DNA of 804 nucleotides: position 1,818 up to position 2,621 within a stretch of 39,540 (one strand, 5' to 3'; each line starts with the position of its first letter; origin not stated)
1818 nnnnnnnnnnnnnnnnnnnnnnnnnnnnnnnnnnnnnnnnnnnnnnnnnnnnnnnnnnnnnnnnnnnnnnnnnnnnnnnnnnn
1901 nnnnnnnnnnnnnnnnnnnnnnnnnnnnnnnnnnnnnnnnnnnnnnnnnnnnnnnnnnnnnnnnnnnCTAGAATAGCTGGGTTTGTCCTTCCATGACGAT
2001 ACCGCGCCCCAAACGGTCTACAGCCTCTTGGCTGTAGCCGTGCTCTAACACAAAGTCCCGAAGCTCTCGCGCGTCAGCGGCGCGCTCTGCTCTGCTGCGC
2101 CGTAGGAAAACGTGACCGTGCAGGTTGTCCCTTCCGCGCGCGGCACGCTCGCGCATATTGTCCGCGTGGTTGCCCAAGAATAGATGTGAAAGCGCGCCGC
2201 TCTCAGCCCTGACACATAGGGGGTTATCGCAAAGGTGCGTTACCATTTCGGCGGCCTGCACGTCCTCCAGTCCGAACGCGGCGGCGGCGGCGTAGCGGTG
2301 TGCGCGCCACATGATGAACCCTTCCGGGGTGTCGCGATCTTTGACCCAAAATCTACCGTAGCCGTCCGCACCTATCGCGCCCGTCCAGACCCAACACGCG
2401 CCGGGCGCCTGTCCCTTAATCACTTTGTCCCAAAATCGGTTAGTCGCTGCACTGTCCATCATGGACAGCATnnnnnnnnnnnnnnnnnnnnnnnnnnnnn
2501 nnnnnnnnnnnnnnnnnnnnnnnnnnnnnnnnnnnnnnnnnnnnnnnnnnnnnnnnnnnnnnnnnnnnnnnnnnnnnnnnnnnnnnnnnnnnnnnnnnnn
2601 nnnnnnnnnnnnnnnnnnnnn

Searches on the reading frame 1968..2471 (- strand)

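Call 62: search_protein_families(library=pfam, proteins=[window:1968-2471:-], max_evalue=0.01)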
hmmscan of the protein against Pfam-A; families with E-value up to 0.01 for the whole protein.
window:1968-2471:- (167 aa): 1 family
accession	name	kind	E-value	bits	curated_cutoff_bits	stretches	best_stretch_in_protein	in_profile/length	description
PF13392.12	HNH_3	-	6.1e-05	23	24.8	1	57-107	3-46/46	HNH endonuclease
